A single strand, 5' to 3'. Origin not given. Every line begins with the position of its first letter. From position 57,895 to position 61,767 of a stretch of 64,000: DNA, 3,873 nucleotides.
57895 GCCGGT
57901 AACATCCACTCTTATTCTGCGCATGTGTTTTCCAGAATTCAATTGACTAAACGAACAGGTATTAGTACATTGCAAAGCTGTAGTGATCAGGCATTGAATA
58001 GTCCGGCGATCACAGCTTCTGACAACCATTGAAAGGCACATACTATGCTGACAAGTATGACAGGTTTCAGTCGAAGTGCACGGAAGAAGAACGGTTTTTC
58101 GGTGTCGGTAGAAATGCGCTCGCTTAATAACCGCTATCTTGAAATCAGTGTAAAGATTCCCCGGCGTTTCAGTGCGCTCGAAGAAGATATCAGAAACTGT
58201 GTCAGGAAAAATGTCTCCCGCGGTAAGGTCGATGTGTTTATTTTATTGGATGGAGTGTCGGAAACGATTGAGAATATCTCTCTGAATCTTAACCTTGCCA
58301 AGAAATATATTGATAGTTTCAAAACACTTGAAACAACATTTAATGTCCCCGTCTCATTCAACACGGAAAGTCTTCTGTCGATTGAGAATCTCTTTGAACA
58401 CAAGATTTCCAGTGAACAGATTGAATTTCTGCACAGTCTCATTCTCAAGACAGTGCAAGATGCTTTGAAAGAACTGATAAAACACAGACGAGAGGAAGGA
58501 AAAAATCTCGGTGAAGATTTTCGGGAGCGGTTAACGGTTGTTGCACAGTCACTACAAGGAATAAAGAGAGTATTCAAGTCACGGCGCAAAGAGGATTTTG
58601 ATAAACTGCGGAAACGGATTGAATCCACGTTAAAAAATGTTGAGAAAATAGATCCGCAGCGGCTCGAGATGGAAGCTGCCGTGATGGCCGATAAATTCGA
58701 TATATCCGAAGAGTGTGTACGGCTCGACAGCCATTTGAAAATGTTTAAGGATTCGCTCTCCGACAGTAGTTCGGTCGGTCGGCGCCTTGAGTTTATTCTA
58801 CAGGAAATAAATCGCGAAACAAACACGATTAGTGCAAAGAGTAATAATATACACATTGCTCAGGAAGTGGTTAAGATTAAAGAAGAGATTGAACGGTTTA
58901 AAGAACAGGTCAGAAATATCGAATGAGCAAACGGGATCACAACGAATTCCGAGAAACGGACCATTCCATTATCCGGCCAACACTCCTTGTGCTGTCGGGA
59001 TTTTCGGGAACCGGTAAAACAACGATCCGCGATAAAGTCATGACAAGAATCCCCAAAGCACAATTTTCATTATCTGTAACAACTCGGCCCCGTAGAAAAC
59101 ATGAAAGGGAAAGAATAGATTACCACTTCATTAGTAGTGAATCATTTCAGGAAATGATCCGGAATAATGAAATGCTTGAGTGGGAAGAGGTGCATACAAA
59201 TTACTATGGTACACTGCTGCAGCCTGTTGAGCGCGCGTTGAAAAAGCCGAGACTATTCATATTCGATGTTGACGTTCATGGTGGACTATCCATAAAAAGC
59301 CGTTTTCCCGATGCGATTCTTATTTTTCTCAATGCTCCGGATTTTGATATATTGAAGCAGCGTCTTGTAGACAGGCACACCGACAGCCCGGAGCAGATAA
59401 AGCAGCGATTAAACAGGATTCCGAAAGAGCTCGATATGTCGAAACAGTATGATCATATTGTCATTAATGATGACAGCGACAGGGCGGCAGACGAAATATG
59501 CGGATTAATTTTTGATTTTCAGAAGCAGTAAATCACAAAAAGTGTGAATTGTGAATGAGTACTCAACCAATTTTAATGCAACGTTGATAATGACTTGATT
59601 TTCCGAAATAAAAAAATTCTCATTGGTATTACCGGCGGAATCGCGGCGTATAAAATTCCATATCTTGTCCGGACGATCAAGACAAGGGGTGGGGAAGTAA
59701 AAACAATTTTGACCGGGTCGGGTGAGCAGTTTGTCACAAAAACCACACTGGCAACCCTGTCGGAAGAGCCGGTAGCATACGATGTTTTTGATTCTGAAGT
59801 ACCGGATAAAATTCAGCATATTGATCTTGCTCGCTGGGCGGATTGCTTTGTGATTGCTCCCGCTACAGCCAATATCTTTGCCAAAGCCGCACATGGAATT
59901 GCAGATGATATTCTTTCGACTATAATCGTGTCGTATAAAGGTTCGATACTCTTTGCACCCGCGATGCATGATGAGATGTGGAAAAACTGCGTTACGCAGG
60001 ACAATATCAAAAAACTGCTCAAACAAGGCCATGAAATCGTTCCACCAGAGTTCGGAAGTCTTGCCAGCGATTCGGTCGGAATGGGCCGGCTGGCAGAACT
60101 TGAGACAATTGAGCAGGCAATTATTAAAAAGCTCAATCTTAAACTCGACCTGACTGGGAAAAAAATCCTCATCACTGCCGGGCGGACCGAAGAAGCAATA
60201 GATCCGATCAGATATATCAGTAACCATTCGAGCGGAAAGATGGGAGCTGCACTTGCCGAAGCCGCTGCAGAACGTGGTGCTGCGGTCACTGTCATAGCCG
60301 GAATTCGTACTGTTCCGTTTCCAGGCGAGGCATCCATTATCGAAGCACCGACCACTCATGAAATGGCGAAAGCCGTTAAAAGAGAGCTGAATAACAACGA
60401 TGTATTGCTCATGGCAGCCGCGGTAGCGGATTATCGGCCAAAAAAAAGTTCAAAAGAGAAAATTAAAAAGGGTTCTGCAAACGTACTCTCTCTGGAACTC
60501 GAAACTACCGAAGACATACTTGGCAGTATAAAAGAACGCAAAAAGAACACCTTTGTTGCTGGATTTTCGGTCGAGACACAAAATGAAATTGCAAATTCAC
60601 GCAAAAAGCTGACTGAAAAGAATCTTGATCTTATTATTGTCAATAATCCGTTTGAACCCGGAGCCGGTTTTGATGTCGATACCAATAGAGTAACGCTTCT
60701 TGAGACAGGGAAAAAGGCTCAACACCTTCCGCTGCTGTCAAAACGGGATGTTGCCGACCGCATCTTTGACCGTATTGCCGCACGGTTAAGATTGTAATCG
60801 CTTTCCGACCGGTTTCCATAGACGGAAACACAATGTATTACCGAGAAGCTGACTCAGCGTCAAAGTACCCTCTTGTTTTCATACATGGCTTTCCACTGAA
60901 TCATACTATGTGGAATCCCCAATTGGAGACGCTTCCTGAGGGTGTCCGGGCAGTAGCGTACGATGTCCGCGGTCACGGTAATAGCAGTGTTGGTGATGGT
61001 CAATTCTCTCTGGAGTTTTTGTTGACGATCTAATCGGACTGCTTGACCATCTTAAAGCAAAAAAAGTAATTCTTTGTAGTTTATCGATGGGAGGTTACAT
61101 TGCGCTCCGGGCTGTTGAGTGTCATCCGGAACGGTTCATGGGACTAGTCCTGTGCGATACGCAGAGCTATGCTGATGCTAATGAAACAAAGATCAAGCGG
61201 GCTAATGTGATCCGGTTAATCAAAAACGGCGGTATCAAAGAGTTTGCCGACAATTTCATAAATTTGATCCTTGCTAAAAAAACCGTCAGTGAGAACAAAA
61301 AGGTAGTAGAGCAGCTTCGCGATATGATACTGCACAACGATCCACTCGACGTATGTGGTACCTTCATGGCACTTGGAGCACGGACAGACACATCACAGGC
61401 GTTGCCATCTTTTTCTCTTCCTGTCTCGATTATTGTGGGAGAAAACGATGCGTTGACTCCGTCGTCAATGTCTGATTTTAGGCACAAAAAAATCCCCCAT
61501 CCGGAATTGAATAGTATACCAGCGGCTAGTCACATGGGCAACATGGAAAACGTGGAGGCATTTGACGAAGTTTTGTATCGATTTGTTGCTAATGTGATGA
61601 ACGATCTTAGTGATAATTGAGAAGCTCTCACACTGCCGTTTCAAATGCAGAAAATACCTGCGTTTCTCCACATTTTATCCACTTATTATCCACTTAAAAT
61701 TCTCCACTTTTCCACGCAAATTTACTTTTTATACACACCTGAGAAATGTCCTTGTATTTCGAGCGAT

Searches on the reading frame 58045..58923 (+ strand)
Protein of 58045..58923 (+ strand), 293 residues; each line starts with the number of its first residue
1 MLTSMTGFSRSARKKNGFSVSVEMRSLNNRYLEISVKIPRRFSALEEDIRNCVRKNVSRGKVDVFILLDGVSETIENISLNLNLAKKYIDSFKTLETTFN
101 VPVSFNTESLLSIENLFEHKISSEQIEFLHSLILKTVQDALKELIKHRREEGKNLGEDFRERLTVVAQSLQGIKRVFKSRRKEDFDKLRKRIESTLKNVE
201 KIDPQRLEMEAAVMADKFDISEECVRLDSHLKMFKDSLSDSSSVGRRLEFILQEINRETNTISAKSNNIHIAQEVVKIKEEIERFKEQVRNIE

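Call 11: search_protein_families(library=pfam, proteins=[window:58045-58923:+])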
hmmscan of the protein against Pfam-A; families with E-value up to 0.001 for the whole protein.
window:58045-58923:+ (293 aa): 2 families
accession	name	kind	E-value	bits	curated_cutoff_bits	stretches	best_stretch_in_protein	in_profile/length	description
PF03755.18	YicC-like_N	-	9.3e-40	137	25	1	3-156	2-155/156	Endoribonuclease YicC-like, N-terminal region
PF08340.16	YicC-like_C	-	7.2e-38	129.8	27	1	178-293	6-120/120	Endoribonuclease YicC-like, C-terminal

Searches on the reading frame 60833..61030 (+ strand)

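Call 11: search_protein_families(library=pfam, proteins=[window:60833-61030:+])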
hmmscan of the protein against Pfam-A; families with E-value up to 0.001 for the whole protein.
window:60833-61030:+ (66 aa): 2 families
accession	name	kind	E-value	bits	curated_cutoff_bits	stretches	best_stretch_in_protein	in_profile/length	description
PF00561.26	Abhydrolase_1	-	2.2e-08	34.5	25.8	1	12-55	1-45/245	alpha/beta hydrolase fold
PF12697.13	Abhydrolase_6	-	2.5e-07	32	26.3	1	14-55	1-45/217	Alpha/beta hydrolase family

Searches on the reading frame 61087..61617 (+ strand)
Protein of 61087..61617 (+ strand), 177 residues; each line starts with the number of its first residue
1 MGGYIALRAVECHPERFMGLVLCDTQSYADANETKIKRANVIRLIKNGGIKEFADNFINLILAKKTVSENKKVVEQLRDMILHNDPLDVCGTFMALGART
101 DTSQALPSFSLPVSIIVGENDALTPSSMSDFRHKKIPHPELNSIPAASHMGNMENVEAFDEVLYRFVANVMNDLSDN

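Call 11: search_protein_families(library=pfam, proteins=[window:61087-61617:+])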
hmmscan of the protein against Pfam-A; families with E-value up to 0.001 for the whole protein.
window:61087-61617:+ (177 aa): 3 families
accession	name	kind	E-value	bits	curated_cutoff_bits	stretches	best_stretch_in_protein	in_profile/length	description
PF12146.15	Hydrolase_4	-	1.2e-07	31.7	27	1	1-150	85-233/239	Serine aminopeptidase, S33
PF00561.26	Abhydrolase_1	-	3.8e-06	27.2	25.8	1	1-155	78-244/245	alpha/beta hydrolase fold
PF03096.20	Ndr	-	3.9e-06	26.2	23.3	1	2-122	109-231/283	Ndr family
